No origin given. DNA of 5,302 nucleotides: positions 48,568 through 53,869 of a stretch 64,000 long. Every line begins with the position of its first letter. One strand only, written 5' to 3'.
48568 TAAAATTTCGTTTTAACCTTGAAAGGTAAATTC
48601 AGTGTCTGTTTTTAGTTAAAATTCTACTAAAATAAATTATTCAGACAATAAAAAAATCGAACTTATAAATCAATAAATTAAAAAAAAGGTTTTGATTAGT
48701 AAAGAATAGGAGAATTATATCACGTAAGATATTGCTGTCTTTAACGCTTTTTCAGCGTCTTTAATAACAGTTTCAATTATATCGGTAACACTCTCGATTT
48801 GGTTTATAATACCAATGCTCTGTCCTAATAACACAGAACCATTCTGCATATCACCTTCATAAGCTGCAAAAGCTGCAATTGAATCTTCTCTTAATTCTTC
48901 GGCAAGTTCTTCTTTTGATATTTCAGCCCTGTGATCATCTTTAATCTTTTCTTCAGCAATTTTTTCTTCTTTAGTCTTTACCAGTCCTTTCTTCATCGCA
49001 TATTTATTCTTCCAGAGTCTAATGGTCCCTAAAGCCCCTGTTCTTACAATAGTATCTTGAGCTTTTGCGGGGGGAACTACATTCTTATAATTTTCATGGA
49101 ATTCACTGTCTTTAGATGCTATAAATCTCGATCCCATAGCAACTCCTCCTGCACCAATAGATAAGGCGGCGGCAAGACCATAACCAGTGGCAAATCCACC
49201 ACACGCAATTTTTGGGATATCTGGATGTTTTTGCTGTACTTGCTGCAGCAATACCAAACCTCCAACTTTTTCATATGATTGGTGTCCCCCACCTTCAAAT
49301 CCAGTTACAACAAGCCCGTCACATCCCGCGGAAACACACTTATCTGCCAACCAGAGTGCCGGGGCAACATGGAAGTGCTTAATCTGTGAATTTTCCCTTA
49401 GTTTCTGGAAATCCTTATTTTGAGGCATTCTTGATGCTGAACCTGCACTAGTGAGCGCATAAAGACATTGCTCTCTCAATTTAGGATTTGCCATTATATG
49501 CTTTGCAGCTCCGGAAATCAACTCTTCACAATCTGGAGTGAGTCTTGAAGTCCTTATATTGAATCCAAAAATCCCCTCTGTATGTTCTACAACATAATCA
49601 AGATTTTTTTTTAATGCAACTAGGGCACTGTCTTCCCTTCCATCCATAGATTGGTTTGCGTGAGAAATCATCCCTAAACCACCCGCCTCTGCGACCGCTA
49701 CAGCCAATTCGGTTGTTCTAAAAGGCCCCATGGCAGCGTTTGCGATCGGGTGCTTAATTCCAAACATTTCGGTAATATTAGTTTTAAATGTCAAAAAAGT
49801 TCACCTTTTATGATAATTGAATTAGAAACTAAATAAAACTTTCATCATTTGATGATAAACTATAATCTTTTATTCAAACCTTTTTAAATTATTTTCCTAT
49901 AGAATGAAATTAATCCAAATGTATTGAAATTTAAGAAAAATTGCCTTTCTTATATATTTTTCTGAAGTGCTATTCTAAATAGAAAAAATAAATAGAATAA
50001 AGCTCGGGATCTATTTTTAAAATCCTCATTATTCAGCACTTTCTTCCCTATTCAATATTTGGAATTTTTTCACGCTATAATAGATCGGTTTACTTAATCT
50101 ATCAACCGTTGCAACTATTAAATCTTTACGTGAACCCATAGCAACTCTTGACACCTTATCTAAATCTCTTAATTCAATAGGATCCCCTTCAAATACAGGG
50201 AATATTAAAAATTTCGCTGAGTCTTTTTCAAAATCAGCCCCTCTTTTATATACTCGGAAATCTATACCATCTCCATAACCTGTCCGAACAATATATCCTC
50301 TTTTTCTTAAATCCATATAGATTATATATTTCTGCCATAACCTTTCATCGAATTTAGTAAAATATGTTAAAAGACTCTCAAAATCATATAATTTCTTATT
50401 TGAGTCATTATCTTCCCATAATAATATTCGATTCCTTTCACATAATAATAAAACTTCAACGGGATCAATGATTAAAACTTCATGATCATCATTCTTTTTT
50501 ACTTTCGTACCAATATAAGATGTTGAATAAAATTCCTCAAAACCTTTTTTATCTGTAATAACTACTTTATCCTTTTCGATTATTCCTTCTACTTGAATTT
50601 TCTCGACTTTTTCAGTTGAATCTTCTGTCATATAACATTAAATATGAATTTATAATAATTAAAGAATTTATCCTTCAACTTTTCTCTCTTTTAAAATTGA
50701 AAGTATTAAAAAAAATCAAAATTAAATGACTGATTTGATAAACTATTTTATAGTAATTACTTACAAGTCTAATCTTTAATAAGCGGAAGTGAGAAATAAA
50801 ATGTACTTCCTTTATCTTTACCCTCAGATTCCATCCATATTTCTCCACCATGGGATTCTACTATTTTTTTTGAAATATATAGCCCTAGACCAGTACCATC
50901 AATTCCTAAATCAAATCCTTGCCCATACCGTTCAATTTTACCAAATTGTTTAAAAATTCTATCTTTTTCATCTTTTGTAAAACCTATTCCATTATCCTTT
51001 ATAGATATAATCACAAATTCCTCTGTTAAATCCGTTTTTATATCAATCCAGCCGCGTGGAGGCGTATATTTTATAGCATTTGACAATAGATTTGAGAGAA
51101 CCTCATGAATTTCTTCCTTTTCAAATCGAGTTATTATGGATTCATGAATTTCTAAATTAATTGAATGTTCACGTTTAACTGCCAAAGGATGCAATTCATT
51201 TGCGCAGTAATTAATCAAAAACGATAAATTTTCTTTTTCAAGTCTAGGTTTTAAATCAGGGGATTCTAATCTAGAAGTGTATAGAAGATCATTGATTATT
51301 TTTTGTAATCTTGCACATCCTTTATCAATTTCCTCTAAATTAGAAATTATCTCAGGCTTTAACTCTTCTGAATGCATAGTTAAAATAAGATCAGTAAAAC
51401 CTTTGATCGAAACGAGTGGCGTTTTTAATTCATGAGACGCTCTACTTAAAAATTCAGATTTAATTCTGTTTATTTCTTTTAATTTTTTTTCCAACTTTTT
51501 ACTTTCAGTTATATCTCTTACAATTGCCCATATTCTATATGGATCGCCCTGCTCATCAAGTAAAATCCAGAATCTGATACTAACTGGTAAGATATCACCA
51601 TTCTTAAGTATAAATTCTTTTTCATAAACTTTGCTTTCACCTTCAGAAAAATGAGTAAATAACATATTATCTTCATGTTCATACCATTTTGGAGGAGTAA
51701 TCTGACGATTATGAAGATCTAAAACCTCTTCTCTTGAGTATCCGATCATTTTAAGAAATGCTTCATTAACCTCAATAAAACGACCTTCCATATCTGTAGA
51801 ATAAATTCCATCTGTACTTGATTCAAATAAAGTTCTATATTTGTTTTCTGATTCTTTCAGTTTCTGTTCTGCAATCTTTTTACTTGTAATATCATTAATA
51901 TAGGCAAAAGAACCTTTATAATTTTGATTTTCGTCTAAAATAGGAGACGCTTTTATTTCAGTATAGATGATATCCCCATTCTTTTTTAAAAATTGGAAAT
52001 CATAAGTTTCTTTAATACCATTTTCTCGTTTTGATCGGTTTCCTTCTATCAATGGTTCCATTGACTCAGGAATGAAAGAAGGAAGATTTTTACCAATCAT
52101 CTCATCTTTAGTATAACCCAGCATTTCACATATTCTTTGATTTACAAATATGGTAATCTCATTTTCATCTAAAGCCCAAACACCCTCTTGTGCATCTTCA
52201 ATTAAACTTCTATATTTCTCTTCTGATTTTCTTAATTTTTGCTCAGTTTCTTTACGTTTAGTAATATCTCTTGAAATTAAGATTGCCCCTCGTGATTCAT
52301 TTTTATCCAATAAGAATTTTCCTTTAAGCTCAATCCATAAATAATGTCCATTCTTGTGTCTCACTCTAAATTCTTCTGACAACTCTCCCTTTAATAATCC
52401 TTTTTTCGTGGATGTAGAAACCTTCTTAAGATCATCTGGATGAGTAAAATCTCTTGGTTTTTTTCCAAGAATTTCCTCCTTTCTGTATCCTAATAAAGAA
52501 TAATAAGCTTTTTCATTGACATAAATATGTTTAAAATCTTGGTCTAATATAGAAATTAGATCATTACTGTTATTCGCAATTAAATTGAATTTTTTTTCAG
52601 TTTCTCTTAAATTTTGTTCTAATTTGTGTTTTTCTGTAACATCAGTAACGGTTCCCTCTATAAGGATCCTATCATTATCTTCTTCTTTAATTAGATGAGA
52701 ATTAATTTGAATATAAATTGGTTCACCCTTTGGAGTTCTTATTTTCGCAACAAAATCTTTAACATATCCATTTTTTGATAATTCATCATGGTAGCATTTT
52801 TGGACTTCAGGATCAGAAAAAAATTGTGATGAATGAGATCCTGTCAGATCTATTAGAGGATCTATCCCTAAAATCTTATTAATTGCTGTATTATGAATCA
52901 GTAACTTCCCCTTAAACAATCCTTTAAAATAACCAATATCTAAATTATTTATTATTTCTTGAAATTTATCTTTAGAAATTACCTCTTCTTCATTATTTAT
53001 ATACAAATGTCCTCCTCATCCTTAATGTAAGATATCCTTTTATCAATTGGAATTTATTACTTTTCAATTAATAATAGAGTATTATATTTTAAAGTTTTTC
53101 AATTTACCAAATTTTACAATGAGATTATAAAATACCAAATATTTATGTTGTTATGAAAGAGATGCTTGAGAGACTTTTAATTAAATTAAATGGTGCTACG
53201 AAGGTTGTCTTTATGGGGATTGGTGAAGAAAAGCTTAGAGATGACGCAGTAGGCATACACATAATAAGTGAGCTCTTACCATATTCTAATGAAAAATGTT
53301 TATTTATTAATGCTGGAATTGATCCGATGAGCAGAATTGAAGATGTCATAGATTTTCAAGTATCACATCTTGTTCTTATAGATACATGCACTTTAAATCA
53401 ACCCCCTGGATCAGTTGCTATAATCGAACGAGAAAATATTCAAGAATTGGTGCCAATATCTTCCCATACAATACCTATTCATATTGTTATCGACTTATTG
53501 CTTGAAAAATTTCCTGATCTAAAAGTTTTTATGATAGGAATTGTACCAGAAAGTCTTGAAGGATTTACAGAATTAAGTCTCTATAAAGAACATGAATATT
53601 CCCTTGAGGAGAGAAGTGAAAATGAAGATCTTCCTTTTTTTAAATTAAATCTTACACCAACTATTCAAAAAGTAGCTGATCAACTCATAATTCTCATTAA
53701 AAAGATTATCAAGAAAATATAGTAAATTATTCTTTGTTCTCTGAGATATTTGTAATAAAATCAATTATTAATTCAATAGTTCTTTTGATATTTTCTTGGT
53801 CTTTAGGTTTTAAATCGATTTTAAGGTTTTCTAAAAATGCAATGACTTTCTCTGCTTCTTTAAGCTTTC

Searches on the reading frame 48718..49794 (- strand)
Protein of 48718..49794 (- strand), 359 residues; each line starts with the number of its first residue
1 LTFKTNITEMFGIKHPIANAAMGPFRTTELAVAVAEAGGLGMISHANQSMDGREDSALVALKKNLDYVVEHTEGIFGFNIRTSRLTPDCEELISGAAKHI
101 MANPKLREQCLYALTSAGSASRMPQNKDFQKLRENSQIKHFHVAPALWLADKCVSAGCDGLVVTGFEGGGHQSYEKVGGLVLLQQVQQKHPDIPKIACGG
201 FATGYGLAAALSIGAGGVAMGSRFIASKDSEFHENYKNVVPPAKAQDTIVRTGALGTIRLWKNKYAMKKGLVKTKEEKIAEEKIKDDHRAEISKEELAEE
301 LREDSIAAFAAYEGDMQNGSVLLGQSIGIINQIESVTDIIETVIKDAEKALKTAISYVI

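Call 29: search_protein_families(library=pfam, proteins=[window:48718-49794:-], max_evalue=0.01)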
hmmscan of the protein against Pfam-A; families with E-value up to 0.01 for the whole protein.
window:48718-49794:- (359 aa): 3 families
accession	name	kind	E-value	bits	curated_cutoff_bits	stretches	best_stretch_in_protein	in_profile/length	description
PF03060.21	NMO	-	1.5e-38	133.4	28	1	5-345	2-330/331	Nitronate monooxygenase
PF00478.31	IMPDH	-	1.9e-08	34.2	25.6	1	3-82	23-83/345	IMP dehydrogenase / GMP reductase domain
PF01070.24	FMN_dh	-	6.2e-05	22.6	24.9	1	150-225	232-306/350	FMN-dependent dehydrogenase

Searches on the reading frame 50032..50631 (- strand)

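Call 29: search_protein_families(library=pfam, proteins=[window:50032-50631:-], max_evalue=0.01)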
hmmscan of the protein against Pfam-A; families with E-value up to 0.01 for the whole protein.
window:50032-50631:- (200 aa): 2 families
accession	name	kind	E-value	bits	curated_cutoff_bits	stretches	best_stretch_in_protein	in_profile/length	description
PF01974.23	tRNA_int_endo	-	5.4e-19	68.5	27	1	98-180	1-81/85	tRNA intron endonuclease, catalytic C-terminal domain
PF02778.19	tRNA_int_endo_N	-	8.3e-07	28.9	21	1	14-74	1-57/67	tRNA intron endonuclease, N-terminal domain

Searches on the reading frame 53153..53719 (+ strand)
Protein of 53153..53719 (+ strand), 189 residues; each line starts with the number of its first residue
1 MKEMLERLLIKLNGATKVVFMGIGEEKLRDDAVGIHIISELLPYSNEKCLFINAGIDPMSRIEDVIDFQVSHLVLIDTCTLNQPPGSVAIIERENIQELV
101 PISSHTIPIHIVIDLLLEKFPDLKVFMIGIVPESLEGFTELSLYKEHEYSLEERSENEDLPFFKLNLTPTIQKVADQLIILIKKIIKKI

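Call 29: search_protein_families(library=pfam, proteins=[window:53153-53719:+], max_evalue=0.01)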
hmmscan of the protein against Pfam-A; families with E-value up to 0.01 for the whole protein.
window:53153-53719:+ (189 aa): 1 family
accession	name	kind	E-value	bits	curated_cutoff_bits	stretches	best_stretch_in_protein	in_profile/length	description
PF01750.23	HycI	-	1.2e-11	45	23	1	36-145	2-114/130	Hydrogenase maturation protease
